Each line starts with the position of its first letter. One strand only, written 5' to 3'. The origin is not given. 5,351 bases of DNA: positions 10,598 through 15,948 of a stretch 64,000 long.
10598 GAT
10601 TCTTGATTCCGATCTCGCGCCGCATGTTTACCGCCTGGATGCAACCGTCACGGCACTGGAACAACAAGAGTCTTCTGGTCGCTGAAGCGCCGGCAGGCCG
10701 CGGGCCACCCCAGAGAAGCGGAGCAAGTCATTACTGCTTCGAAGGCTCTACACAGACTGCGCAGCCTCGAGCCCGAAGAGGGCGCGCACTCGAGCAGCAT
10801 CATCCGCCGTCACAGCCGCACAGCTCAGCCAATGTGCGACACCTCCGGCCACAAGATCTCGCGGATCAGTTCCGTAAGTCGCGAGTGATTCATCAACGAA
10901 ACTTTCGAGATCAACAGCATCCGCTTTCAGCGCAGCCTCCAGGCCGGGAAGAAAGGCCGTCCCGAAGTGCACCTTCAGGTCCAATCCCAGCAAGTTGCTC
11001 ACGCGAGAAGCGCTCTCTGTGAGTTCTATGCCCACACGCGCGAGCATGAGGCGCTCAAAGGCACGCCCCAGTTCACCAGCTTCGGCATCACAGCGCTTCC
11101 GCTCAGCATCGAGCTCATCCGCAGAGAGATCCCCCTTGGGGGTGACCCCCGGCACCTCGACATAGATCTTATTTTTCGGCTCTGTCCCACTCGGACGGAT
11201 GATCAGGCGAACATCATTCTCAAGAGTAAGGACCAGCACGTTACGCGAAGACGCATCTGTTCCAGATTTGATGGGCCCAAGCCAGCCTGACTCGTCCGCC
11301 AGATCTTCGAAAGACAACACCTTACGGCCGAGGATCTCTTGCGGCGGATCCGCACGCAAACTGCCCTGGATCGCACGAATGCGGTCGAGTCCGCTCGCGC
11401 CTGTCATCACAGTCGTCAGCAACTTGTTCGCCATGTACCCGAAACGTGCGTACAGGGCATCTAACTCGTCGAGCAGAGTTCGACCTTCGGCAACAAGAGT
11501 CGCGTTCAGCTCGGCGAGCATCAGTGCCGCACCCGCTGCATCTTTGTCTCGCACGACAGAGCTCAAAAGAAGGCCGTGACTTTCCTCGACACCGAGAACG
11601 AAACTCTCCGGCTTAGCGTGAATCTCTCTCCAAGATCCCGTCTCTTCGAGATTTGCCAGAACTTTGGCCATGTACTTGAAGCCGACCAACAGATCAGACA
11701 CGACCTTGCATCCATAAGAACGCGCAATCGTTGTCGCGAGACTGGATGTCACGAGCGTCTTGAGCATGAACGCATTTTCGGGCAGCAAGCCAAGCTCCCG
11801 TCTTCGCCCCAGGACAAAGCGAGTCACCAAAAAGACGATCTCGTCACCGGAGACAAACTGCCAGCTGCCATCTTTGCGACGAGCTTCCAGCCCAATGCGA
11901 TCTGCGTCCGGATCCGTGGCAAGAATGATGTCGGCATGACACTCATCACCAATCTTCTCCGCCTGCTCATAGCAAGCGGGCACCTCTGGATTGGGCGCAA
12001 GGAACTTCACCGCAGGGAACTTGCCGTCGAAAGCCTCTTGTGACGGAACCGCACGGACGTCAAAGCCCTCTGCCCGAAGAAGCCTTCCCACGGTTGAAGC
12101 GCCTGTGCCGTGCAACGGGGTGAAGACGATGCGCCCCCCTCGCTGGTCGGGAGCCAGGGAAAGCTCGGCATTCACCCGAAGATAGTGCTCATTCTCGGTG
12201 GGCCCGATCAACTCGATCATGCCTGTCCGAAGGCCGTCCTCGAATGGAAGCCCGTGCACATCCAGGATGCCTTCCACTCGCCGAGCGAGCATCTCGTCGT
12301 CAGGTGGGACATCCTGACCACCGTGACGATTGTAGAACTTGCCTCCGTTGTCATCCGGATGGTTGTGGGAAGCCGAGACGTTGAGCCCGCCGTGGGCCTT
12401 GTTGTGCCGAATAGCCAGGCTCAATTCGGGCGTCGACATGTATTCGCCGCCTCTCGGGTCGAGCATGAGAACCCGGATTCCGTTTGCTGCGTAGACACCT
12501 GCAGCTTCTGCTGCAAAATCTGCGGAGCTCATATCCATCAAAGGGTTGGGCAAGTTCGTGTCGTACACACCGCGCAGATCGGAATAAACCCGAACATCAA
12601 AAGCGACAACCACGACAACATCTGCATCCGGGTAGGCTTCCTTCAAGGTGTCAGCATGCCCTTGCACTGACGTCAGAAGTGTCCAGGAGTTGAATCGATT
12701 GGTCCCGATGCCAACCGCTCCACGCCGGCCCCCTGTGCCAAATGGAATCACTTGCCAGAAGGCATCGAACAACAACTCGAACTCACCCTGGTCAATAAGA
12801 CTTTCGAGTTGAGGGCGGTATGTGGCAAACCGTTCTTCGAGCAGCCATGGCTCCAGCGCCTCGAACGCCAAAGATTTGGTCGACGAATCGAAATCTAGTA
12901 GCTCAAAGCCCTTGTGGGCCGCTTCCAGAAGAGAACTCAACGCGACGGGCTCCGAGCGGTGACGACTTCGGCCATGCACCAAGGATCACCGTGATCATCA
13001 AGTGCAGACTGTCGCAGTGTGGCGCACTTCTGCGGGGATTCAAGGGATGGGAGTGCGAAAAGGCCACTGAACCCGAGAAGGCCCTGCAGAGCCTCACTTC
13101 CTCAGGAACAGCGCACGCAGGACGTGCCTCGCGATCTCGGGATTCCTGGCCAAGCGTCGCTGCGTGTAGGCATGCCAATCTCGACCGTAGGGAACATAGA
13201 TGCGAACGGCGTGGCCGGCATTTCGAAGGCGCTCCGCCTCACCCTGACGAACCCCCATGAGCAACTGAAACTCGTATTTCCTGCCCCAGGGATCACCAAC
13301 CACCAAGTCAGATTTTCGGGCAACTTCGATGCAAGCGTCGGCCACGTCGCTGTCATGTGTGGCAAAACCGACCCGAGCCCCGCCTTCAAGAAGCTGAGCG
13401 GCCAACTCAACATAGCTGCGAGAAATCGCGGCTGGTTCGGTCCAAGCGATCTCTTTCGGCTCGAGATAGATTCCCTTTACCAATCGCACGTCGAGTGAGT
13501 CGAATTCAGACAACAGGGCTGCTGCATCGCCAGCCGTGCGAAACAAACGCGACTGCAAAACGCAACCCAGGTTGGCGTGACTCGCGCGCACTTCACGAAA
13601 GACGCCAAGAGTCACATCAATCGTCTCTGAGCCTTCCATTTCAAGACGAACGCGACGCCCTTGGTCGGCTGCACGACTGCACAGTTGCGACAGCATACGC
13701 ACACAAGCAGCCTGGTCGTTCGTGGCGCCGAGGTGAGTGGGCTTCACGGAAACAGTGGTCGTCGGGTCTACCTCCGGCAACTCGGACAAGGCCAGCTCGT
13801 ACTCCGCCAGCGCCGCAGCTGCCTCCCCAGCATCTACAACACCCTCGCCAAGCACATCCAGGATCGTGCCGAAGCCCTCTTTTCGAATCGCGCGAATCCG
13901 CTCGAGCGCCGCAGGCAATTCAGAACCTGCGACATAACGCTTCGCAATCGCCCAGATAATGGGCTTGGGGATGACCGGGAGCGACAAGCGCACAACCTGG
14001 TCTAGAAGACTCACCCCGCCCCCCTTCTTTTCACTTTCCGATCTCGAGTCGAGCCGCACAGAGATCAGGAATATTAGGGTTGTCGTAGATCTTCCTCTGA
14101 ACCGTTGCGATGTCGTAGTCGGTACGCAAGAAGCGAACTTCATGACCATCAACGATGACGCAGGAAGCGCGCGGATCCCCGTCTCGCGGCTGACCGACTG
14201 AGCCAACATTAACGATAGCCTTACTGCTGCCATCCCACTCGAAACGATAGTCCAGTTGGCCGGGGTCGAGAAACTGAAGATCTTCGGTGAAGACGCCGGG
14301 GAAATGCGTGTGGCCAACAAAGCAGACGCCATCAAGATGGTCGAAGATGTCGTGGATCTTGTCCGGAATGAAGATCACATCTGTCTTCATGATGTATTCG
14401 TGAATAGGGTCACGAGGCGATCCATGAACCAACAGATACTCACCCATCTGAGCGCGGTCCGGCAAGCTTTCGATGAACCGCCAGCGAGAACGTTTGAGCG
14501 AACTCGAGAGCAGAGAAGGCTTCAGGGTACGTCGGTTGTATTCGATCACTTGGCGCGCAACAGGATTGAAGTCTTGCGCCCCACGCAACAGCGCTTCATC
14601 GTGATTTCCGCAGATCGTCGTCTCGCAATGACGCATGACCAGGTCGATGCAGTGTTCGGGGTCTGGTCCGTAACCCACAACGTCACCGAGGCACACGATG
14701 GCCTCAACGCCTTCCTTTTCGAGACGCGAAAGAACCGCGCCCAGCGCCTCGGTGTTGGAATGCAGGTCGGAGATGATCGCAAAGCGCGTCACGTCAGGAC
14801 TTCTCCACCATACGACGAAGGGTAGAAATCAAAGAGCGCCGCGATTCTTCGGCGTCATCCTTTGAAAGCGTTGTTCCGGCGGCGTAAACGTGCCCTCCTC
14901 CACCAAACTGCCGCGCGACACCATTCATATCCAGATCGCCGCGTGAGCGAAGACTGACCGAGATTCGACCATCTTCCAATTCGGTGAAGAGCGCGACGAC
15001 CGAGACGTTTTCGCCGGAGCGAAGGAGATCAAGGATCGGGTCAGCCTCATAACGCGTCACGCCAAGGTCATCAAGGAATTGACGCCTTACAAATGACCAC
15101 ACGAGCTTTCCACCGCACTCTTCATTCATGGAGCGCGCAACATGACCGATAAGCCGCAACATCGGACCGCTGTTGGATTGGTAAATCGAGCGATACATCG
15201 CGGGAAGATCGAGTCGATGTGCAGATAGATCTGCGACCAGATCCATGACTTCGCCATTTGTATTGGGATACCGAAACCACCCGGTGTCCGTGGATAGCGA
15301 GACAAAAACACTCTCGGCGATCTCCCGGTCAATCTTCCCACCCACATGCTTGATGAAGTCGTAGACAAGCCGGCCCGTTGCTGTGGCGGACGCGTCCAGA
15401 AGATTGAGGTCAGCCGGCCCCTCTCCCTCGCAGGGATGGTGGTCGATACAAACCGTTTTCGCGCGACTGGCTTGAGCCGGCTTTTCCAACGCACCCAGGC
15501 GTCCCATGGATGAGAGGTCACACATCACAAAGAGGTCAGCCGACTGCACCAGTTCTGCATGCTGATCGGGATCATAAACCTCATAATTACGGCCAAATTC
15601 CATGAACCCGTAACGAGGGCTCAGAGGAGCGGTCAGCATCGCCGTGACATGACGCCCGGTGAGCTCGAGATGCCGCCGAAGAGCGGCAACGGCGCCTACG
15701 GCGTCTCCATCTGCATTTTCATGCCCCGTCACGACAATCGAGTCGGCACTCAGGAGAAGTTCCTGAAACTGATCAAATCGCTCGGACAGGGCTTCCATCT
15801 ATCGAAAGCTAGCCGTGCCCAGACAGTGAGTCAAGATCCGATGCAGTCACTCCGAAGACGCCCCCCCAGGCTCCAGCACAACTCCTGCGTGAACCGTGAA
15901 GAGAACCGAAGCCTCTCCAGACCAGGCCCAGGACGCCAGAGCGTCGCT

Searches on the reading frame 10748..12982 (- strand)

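Call 12: search_protein_families(library=pfam, proteins=[window:10748-12982:-], max_evalue=0.001)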
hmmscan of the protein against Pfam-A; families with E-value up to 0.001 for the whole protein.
window:10748-12982:- (744 aa): 4 families
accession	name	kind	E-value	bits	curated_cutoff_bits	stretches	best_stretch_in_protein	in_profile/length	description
PF02878.22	PGM_PMM_I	-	3.9e-21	75.6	22.5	1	152-237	52-132/138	Phosphoglucomutase/phosphomannomutase, alpha/beta/alpha domain I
PF02879.22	PGM_PMM_II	-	3.3e-17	63.3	29.3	1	278-365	16-98/103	Phosphoglucomutase/phosphomannomutase, alpha/beta/alpha domain II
PF02880.22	PGM_PMM_III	-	1e-10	42.2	20.7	1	379-513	2-114/115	Phosphoglucomutase/phosphomannomutase, alpha/beta/alpha domain III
PF00408.26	PGM_PMM_IV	-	9.2e-05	22.9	23.1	1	587-611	29-53/68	Phosphoglucomutase/phosphomannomutase, C-terminal domain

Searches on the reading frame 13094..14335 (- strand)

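Call 12: search_protein_families(library=pfam, proteins=[window:13094-14335:-], max_evalue=0.001)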
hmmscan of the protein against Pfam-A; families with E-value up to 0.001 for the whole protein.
window:13094-14335:- (413 aa): 1 family
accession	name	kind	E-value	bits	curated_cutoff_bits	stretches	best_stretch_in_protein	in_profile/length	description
PF01619.24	Pro_dh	-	5.9e-26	92.1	27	1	143-400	1-271/278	Proline dehydrogenase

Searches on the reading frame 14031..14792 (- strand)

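Call 12: search_protein_families(library=pfam, proteins=[window:14031-14792:-], max_evalue=0.001)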
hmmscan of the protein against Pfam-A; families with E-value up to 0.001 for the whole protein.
window:14031-14792:- (253 aa): 2 families
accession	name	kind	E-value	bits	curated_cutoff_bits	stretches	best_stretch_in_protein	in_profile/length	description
PF12850.12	Metallophos_2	-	2.8e-17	63.6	27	1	3-215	2-150/154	Calcineurin-like phosphoesterase superfamily domain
PF00149.33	Metallophos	-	2.6e-13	51.3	21.5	1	3-143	2-129/191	Calcineurin-like phosphoesterase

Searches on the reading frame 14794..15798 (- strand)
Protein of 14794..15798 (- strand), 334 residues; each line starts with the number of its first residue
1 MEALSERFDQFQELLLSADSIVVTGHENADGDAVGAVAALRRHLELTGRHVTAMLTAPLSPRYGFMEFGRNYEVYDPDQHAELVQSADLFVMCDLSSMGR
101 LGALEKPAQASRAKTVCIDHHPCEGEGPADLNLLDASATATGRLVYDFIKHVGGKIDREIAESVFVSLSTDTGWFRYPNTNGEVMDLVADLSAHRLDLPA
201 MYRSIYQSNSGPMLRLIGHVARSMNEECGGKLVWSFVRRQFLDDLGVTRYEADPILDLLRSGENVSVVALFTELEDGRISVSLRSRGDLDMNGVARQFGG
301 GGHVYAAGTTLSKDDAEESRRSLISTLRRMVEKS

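Call 12: search_protein_families(library=pfam, proteins=[window:14794-15798:-], max_evalue=0.001)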
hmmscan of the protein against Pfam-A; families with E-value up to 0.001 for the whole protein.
window:14794-15798:- (334 aa): 2 families
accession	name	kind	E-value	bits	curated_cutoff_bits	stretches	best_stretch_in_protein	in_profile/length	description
PF01368.27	DHH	-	2.9e-15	57.1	28.1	1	21-165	2-122/125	DHH family, N-terminal domain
PF02272.25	DHHA1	-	6.7e-15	55.8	25.9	1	244-328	10-97/102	DHHA1 domain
